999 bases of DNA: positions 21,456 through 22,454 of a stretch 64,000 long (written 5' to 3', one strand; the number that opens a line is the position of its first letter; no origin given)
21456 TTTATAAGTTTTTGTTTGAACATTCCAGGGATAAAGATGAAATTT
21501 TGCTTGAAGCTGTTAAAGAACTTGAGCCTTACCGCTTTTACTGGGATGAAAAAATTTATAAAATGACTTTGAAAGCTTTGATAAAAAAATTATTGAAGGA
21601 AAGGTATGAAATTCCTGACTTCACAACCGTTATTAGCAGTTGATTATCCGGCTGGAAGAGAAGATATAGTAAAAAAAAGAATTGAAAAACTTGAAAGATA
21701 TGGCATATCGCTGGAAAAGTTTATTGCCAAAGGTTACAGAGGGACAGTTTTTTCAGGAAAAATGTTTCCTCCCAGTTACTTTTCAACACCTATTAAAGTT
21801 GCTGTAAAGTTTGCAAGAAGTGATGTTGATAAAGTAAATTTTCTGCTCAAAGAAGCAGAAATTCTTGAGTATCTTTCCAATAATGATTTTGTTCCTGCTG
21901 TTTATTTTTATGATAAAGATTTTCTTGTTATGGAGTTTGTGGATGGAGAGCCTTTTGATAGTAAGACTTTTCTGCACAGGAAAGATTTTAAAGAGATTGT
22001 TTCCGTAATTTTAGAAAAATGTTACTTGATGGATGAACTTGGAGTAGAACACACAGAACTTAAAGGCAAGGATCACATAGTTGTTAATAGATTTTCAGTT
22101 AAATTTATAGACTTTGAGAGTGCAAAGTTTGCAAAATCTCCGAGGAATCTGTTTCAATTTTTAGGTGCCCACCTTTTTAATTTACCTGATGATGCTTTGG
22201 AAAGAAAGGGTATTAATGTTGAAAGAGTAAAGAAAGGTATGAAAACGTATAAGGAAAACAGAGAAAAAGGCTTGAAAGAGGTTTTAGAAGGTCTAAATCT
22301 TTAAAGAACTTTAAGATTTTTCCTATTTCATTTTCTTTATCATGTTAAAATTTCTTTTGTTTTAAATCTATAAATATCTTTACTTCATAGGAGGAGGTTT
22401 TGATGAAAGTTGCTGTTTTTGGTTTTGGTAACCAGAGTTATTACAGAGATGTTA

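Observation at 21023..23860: Conserved-looking gene string around the Hmd paralog: hypothetical / atypical kinase-like / Hmd-like / Roadblock-LC7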

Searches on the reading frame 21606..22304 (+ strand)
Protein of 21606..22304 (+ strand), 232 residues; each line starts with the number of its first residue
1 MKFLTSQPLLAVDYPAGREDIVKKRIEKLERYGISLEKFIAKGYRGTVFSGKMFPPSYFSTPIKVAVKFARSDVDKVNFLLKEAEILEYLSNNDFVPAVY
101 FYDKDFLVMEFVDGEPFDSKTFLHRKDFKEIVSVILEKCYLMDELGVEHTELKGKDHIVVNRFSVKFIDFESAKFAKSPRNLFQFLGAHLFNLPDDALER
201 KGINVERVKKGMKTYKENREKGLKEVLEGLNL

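Call 3: search_protein_families(library=pfam, proteins=[window:21606-22304:+], max_evalue=0.1)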
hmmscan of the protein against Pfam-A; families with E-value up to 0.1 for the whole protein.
window:21606-22304:+ (232 aa): 5 families
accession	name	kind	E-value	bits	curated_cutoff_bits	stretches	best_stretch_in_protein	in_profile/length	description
PF00069.31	Pkinase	-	3.6e-07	30.3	31.7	1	60-191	22-163/263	Protein kinase domain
PF07714.23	PK_Tyr_Ser-Thr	-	2.3e-05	24.3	23.1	1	35-170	2-146/258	Protein tyrosine and serine/threonine kinase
PF01163.29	RIO1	-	0.00044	20.4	22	1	81-173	56-151/187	RIO domain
PF01636.29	APH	-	0.0052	17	23.2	1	66-125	24-90/239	Phosphotransferase enzyme family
PF01633.27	Choline_kinase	-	0.059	13.1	29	1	64-216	25-152/300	Choline/ethanolamine kinase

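Call 4: search_protein_families(library=ncbifam, proteins=[window:21606-22304:+], max_evalue=0.1)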
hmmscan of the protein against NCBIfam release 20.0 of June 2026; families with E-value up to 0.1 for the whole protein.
window:21606-22304:+ (232 aa): 7 families
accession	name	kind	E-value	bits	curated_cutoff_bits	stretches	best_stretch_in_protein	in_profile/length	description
NF038151.1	lanthi_synth_III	equivalog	1.2e-05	23.9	575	1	71-179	261-389/833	class III lanthionine synthetase LanKC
TIGR02721.1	ycfN_thiK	equivalog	6.5e-05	22.2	299.45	1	81-137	39-95/256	thiamine kinase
TIGR03724.2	arch_bud32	equivalog_domain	0.00015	21.3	125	1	82-192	42-148/193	KEOPS complex kinase/ATPase Bud32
NF011463.0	PRK14879.1-4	equivalog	0.0004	19.9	188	1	82-181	67-168/237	Kae1-associated kinase Bud32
NF033068.1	APH_3p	equivalog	0.031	13.8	205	1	68-148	40-120/255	APH(3') family aminoglycoside O-phosphotransferase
NF047741.1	antiphage_MADS6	equivalog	0.059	11.9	460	1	64-118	522-580/612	methylation-associated defense system protein kinase MAD6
NF008846.0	PRK11886.1-1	equivalog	0.073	12.4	353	0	22-71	34-81/312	bifunctional biotin--[acetyl-CoA-carboxylase] ligase/biotin operon repressor BirA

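Call 22: find_homologous_proteins(query=window:21606-22304:+)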
Query window:21606-22304:+ (232 aa): 10 proteins with E <= 0.001 among 572 candidates.
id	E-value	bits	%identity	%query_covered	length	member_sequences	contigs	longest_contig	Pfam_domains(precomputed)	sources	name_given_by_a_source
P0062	1.6e-147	507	100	100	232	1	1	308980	PF07714.24,PF00069.32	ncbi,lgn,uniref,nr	ncbi:protein kinase [Desulfurobacterium atlanticum]|uniref:Putative serine/threonine protein kinase 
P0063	1.5e-108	380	71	100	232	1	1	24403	PF07714.24,PF00069.32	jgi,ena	-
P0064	1.6e-82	294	58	99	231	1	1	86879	PF07714.24,PF00069.32,PF01163.29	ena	-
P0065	1.2e-67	246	50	98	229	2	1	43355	PF00069.32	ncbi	ncbi:hypothetical protein [Desulfurobacterium sp.]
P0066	2.2e-67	245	50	98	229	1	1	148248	PF00069.32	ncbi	ncbi:hypothetical protein [Desulfurobacterium sp.]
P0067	2.5e-66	241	50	98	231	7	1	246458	PF00069.32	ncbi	ncbi:protein kinase domain-containing protein [Desulfurobacterium sp.]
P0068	6.3e-64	234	50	93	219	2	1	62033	PF00069.32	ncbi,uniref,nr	ncbi:hypothetical protein BLW93_03200 [Desulfurobacterium indicum]|uniref:Protein kinase domain-cont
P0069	3.1e-39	153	42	94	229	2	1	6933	-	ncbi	ncbi:MAG: hypothetical protein ABGX12_06970 [Desulfurobacteriaceae bacterium]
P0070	2.3e-35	140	39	98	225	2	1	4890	-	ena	-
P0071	2.8e-17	81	39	65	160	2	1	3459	PF01163.29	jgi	jgi:putative serine/threonine protein kinase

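Call 24: find_encoding_contigs(protein=P0068, flank=8000, max_places=1)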
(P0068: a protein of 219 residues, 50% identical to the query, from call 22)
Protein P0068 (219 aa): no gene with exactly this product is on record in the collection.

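Call 25: find_encoding_contigs(protein=P0067, flank=8000, max_places=1)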
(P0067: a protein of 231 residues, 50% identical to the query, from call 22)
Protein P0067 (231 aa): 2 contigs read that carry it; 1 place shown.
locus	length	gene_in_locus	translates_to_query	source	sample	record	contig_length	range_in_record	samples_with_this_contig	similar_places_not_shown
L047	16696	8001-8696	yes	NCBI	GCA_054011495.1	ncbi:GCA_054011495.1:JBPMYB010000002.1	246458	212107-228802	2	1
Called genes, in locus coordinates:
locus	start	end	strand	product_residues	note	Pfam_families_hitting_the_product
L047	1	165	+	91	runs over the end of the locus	PF07282:Cas12f1-like_TNB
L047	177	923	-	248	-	PF00005:ABC_tran, PF13304:AAA_21 (faint), PF12399:BCA_ABC_TP_C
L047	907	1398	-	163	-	PF03968:LptD_N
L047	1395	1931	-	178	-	PF06835:LptC (faint)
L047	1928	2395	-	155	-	PF00702:Hydrolase (faint), PF13419:HAD_2 (faint), PF08282:Hydrolase_3 (weak)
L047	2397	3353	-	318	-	PF01380:SIS, PF00571:CBS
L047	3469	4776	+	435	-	PF00309:Sigma54_AID, PF04963:Sigma54_CBD, PF04552:Sigma54_DBD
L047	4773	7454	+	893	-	PF03710:GlnE, PF08335:GlnD_UR_UTase, PF03710:GlnE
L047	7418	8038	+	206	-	-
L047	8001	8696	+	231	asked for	PF00069:Pkinase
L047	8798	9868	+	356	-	PF22616:HMD_N, PF03201:HMD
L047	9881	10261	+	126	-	PF03259:Robl_LC7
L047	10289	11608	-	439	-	PF00206:Lyase_1, PF10397:ADSL_C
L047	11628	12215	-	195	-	-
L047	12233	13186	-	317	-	PF01430:HSP33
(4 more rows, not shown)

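Call 26: find_encoding_contigs(protein=P0069, flank=8000, max_places=1)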
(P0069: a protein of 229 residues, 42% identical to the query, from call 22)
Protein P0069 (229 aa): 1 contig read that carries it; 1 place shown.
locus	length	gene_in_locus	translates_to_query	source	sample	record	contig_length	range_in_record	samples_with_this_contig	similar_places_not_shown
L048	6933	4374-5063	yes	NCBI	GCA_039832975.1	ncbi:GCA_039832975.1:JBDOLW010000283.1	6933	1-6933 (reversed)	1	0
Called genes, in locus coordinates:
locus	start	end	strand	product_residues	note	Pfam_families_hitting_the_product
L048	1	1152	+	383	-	PF04963:Sigma54_CBD, PF04552:Sigma54_DBD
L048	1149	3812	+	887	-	PF03710:GlnE, PF08335:GlnD_UR_UTase, PF03710:GlnE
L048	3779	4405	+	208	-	-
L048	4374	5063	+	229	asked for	-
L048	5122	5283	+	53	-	PF00468:Ribosomal_L34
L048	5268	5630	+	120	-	PF00825:Ribonuclease_P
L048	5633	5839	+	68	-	PF01809:YidD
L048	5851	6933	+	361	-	PF14849:YidC_periplas, PF02096:60KD_IMP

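Call 27: find_encoding_contigs(protein=P0070, flank=8000, max_places=1)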
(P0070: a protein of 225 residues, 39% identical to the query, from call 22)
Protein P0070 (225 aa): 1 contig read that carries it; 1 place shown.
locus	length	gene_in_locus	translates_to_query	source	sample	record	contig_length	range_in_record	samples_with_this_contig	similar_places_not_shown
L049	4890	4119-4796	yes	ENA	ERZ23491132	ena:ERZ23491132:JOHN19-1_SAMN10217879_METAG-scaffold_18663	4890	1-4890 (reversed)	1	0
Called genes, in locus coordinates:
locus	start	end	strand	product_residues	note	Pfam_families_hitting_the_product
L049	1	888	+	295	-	?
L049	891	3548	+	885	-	PF03710:GlnE, PF08335:GlnD_UR_UTase, PF03710:GlnE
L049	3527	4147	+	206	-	-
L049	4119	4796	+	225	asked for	-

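Call 59: predict_structure(alignment_id=A3)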
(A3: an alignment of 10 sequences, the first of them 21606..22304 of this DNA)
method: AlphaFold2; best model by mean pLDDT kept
length: 232 residues; sequences in the alignment: 10
mean_pLDDT: 90.0   pTM: 0.87
mean pLDDT of the five models: 90.0, 89.8, 88.8, 88.9, 88.8
residues with pLDDT >= 90: 170; 70-90: 49; 50-70: 7; < 50: 6
segments of 3 or more residues with pLDDT < 50: 1-6
pLDDT, mean of each block of 10 residues (from residue 1): 54 88 92 91 87 80 92 74 95 91 91 93 94 97 97 90 89 95 96 95 96 97 98 86
secondary structure, 60 per line:
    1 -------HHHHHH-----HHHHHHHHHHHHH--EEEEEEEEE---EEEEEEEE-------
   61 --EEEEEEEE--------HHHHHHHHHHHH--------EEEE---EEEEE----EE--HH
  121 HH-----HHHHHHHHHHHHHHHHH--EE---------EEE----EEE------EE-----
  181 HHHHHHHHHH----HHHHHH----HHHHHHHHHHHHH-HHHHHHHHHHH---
elements in order: H8-13 H19-31 E34-42 E46-53 E63-70 H79-90 E99-102 E106-110 H119-122 H128-144 E158-160 E165-167 H181-190 H195-200 H205-217 H219-229

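Call 65: fold_search(model_id=the predicted structure, library=pdb)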
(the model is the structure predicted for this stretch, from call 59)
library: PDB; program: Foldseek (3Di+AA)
matches with E <= 10: 1712; with E <= 0.001: 1443
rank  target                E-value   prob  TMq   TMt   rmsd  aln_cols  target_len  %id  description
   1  7vnx                  6.5e-12  1.00  0.72  0.77   3.3       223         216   27  Crystal structure of TkArkI (released 2022-05-04)
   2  8yv5_B                8.4e-09  1.00  0.57  0.74   4.5       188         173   26  The crystal structure of G. acetivorans RNA kinase Ark1 in complex with ATP (released 2025-04-02)
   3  8yv5_A                2.1e-08  1.00  0.50  0.66   5.5       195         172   25  The crystal structure of G. acetivorans RNA kinase Ark1 in complex with ATP (released 2025-04-02)
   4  8yv4_A                2.3e-08  1.00  0.55  0.74   4.6       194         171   26  The crystal structure of G.acetivorans RNA kinase Ark1 (released 2025-04-02)
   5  1zar                  3.0e-08  1.00  0.55  0.48   5.5       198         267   19  Crystal Structure of A.fulgidus Rio2 Kinase Complexed With ADP and Manganese Ions (released 2005-06-21)
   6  1tqi                  7.2e-08  1.00  0.55  0.48   5.5       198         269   19  Crystal Structure of A. Fulgidus Rio2 Serine Protein Kinase (released 2004-09-28)
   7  3fxx_A                8.6e-08  1.00  0.45  0.38   5.7       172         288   19  Human EphA3 Kinase and Juxtamembrane Region Bound to Substrate KQWDNYE[pTyr]IW (released 2009-02-03)
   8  5y5u_A                1.2e-07  1.00  0.51  0.45   3.8       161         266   23  Crystal structures of spleen tyrosine kinase in complex with a novel inhibitor (released 2018-06-27)
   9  1zao                  1.3e-07  1.00  0.54  0.47   5.6       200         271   19  Crystal Structure of A.fulgidus Rio2 Kinase Complexed With ATP and Manganese Ions (released 2005-06-21)
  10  4f9c_A                1.3e-07  1.00  0.53  0.42   5.4       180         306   17  Human CDC7 kinase in complex with DBF4 and XL413 (released 2012-10-31)
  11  6zv6_h                1.5e-07  1.00  0.55  0.57   3.9       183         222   16  Human RIO1(kd)-StHA late pre-40S particle, structural state B (post 18S rRNA cleavage) (released 2021-05-12)
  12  2zv9                  1.5e-07  1.00  0.47  0.44   4.8       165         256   22  Lyn Tyrosine Kinase Domain-PP2 complex (released 2008-11-11)
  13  5cy3                  1.7e-07  1.00  0.52  0.44   3.9       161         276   21  SYK catalytic domain complexed with a potent and orally bioavailable benzisothiazole inhibitor (released 2015-09-23)
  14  2qoc                  1.7e-07  1.00  0.49  0.41   3.7       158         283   22  Human EphA3 kinase domain, phosphorylated, AMP-PNP bound structure (released 2007-08-21)
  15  4yjp                  1.7e-07  1.00  0.49  0.44   4.3       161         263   21  THE KINASE DOMAIN OF HUMAN SPLEEN TYROSINE (SYK) IN COMPLEX WITH GTC000223 (released 2015-09-30)
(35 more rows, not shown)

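Call 66: search_solved_structures(query=A3, max_evalue=0.01, show_alignments=2)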
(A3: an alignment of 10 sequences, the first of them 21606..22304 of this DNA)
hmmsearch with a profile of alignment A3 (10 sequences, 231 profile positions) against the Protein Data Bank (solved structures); distinct sequences matched with E-value up to 0.01: 720 (the best 60 are shown).
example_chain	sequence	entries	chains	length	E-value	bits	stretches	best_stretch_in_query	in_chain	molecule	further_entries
7vnx_A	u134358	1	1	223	2.4e-20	76.1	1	26-228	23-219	TkArkI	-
8yv5_B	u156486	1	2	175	2.7e-15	59.5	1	80-217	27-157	Putative serine/threonine protein kinase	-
8yv4_A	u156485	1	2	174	2.8e-15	59.5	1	80-217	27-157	Putative serine/threonine protein kinase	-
4wno_A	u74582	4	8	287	1.3e-09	40.9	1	27-197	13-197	Serine/threonine-protein kinase ULK1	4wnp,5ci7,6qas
9f32_A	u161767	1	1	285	1.4e-09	40.9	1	27-198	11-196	Serine/threonine-protein kinase ULK1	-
9se8_A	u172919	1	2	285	1.4e-09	40.9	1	27-198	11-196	Serine/threonine-protein kinase ULK1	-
8p5g_A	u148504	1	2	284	1.4e-09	40.8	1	27-198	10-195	Serine/threonine-protein kinase ULK1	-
8p5h_A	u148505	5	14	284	1.4e-09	40.8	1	27-198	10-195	Serine/threonine-protein kinase ULK1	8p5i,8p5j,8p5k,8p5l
8sv9_A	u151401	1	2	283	1.4e-09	40.8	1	27-198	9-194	Serine/threonine-protein kinase ULK1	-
6mnh_A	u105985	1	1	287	1.6e-09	40.6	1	27-197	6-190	Serine/threonine-protein kinase ULK1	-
6qat_A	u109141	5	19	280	8e-09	38.4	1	26-203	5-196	Serine/threonine-protein kinase ULK2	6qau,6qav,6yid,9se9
5xvf_A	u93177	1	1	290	9.7e-08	34.8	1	64-172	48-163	Serine/threonine-protein kinase PAK 4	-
2bva_A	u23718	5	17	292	1e-07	34.8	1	64-172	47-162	P21-ACTIVATED KINASE 4 | Serine/threonine-protein kinase PAK 4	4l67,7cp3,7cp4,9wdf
4o0v_A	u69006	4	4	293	1e-07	34.8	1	64-172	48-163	Serine/threonine-protein kinase PAK 4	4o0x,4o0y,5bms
5xva_A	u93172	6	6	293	1e-07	34.8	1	64-172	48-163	Serine/threonine-protein kinase PAK 4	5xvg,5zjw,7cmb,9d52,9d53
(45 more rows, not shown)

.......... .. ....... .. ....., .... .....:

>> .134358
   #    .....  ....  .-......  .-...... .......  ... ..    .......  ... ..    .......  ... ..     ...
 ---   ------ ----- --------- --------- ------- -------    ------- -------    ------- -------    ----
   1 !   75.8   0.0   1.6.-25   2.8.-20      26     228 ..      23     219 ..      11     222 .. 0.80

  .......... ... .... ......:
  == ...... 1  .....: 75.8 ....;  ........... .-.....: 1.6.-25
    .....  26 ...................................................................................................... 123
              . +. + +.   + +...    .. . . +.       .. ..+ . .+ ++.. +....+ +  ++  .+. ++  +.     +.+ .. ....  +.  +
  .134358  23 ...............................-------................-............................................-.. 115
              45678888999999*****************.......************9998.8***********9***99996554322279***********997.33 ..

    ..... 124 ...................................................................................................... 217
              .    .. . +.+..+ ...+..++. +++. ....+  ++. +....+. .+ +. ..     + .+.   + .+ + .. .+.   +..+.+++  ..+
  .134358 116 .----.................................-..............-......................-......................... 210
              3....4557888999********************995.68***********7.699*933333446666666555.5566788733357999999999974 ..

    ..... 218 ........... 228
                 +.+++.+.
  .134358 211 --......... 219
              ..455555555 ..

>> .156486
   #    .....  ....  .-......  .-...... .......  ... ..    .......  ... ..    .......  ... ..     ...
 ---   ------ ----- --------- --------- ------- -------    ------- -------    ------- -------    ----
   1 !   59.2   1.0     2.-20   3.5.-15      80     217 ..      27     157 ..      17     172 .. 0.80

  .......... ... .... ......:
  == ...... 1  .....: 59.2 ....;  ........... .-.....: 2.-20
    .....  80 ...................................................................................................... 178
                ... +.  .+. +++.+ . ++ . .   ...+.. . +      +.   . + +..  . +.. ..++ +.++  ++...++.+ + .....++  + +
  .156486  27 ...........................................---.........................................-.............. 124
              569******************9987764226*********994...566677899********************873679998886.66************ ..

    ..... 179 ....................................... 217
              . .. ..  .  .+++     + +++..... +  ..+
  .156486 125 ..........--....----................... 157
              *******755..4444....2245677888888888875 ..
